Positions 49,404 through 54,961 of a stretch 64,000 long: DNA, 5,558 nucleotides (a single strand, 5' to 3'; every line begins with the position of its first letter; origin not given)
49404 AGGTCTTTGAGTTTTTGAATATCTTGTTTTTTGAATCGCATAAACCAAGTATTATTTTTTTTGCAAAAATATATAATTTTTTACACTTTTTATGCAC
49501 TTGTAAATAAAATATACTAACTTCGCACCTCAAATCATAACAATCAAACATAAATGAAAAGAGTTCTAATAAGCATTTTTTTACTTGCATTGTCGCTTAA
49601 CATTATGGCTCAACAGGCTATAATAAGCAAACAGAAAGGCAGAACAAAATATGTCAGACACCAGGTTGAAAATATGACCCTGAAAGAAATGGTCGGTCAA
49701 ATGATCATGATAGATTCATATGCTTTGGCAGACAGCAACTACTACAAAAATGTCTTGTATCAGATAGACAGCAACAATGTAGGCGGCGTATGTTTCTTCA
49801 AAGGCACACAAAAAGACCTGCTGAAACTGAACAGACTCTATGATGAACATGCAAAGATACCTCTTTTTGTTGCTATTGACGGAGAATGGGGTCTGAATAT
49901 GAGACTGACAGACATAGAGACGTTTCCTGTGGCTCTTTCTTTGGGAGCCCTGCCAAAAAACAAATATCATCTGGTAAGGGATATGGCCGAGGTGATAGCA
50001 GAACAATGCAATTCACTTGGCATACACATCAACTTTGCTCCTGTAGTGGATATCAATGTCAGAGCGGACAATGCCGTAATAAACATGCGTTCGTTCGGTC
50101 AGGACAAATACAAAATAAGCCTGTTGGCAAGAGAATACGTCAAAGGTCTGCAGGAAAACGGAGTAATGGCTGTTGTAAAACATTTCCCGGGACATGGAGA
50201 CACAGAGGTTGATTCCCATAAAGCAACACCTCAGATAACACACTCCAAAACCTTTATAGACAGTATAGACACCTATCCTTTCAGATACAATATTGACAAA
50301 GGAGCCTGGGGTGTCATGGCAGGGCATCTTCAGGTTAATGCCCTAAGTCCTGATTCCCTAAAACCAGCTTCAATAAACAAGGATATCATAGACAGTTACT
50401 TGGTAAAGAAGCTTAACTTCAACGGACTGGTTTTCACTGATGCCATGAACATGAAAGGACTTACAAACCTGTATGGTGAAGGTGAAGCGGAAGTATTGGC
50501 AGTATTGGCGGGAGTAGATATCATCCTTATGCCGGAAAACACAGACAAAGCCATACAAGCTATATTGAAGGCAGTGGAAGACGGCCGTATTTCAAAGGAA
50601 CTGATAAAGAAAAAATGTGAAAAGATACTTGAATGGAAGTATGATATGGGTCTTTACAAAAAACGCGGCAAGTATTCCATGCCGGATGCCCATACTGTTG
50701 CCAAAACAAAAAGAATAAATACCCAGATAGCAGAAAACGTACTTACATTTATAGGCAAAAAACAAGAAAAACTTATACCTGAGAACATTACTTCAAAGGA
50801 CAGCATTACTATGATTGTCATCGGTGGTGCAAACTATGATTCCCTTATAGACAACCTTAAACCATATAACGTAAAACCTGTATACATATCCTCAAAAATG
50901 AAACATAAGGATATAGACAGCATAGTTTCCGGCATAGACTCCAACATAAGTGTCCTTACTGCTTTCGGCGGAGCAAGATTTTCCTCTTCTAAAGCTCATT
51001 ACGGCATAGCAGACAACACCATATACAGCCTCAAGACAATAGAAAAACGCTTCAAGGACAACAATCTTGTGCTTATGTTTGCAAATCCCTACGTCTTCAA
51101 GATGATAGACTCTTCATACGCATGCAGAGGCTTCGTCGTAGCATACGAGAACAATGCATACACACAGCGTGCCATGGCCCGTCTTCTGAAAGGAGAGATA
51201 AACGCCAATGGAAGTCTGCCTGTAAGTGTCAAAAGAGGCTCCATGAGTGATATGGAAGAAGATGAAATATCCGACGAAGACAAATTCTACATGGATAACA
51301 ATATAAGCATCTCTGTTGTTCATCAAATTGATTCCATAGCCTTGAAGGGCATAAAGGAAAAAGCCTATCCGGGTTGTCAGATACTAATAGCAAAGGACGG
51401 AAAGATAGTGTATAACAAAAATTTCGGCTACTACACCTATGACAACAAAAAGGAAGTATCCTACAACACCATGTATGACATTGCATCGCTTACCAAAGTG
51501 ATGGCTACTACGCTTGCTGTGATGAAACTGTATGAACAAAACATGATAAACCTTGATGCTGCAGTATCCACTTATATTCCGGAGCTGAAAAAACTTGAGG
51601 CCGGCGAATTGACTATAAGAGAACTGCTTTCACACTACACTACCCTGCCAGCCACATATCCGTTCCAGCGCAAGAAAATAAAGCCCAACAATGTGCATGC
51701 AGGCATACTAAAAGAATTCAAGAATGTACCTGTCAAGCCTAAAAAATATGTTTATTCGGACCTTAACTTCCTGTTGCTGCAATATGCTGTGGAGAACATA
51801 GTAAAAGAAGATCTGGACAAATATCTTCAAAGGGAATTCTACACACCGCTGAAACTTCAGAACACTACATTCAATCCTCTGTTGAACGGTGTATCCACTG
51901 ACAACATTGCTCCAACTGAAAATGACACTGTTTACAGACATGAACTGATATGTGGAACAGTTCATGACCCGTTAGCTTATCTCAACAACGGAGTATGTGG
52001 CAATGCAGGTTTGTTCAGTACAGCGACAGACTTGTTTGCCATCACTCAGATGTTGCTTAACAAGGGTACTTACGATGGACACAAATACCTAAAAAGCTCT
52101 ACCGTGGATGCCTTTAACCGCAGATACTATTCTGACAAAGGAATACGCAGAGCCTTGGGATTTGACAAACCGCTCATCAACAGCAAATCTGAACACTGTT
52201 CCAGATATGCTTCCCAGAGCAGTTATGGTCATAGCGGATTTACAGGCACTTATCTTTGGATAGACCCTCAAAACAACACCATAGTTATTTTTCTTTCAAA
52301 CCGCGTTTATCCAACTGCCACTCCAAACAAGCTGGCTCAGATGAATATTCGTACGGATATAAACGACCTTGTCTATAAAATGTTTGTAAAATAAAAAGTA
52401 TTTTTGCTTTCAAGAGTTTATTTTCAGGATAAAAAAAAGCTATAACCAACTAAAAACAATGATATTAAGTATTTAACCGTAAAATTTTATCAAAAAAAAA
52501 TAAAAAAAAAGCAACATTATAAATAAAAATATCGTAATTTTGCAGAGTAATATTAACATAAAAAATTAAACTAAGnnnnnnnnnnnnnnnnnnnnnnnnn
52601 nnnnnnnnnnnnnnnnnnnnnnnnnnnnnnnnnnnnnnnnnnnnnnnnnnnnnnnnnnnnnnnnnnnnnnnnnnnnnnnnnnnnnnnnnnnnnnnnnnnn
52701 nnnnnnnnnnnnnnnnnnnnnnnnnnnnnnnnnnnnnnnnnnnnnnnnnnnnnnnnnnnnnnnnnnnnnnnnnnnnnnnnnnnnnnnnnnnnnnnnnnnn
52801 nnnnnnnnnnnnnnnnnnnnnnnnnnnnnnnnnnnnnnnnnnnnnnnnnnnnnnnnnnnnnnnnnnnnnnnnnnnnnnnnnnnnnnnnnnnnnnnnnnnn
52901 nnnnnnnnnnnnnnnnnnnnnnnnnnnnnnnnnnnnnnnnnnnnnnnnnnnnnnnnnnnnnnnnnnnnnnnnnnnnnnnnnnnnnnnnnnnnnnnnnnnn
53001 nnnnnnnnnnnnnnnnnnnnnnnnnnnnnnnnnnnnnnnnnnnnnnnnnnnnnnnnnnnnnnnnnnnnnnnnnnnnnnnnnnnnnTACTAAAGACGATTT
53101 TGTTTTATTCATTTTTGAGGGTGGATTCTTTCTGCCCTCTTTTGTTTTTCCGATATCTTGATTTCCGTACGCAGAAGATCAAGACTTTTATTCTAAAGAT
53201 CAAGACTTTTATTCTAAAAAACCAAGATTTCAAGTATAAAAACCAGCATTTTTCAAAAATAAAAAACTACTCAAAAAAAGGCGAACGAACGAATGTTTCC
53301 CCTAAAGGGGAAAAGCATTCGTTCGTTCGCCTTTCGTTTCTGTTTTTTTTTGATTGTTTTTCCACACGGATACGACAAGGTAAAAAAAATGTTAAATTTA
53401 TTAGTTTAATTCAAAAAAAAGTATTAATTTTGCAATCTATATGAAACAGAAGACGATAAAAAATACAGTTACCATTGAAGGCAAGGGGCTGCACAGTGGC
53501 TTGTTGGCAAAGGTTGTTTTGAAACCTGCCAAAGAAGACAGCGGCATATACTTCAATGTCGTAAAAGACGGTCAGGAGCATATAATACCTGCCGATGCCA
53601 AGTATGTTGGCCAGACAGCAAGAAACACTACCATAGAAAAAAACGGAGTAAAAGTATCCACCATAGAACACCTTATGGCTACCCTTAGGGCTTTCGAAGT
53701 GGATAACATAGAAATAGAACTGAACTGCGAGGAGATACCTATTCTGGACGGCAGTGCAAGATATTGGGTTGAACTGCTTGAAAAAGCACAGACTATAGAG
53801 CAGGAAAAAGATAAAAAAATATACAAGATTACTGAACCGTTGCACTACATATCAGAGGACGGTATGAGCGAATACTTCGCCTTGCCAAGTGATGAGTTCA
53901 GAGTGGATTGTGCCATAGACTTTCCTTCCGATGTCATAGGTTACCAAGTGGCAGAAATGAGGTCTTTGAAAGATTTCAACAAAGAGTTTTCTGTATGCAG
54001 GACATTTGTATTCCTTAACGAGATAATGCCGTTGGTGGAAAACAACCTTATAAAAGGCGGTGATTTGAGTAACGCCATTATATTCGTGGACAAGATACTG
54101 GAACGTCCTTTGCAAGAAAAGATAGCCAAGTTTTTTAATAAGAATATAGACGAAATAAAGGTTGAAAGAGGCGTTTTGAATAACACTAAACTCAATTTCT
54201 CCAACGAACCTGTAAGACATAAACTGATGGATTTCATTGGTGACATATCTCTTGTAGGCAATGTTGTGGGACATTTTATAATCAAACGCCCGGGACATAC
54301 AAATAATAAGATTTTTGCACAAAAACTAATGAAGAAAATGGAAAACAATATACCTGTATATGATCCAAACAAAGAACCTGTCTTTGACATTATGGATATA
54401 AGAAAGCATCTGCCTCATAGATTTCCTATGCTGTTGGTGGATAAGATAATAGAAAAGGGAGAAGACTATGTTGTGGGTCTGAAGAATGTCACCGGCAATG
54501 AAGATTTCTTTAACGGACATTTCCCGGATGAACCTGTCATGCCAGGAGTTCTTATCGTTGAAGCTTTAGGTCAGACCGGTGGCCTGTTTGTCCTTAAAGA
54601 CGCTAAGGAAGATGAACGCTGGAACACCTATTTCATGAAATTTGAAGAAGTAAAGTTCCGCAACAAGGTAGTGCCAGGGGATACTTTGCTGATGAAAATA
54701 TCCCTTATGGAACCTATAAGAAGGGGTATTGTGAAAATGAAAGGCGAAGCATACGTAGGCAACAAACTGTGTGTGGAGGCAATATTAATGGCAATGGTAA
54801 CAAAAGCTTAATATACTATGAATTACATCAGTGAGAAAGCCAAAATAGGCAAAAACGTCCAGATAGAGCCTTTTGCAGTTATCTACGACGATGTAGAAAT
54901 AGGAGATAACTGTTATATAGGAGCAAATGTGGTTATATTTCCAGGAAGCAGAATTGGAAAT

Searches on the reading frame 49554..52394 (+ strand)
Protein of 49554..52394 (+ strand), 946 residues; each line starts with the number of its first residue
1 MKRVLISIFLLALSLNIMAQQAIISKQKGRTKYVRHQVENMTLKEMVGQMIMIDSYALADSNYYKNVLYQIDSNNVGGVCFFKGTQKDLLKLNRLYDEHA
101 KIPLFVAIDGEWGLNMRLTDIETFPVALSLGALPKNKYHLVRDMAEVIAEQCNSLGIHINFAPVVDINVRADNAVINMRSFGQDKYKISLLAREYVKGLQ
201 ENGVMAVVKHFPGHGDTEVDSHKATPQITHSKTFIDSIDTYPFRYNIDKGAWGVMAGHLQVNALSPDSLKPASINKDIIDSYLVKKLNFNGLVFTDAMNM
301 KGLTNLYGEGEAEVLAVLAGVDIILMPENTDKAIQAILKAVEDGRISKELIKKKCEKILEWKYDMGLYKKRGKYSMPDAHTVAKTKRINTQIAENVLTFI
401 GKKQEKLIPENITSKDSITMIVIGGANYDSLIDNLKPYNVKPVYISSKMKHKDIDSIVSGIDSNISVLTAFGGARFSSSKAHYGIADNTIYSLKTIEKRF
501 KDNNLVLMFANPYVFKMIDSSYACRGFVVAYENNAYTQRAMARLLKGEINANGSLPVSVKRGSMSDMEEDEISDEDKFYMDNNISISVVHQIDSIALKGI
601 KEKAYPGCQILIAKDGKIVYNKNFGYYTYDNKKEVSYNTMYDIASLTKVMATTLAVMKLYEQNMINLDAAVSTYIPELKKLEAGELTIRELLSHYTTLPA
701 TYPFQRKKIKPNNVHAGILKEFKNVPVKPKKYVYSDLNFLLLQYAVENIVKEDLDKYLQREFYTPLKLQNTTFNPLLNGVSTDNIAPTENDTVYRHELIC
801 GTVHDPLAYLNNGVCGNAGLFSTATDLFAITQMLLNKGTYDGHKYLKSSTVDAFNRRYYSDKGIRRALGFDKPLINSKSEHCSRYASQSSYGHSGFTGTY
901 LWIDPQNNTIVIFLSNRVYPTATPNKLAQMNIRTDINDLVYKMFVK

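Call 60: search_protein_families(library=pfam, proteins=[window:49554-52394:+], max_evalue=0.00001)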
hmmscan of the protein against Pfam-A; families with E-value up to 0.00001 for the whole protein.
window:49554-52394:+ (946 aa): 2 families
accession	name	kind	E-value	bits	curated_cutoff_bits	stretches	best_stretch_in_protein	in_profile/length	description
PF00933.27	Glyco_hydro_3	-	5.8e-75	253.1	27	1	42-359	1-314/316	Glycosyl hydrolase family 3 N terminal domain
PF00144.29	Beta-lactamase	-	4.5e-54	184.3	27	1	599-923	8-316/329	Beta-lactamase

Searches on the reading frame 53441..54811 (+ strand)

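Call 60: search_protein_families(library=pfam, proteins=[window:53441-54811:+], max_evalue=0.00001)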
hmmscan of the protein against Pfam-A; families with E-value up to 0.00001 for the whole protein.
window:53441-54811:+ (456 aa): 2 families
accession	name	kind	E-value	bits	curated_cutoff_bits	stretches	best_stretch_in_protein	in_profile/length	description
PF03331.19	LpxC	-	1.1e-78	264.9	27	2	3-219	1-214/268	UDP-3-O-acyl N-acetylglycosamine deacetylase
PF07977.19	FabA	-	2e-29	102.4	23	1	324-447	1-137/138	FabA-like domain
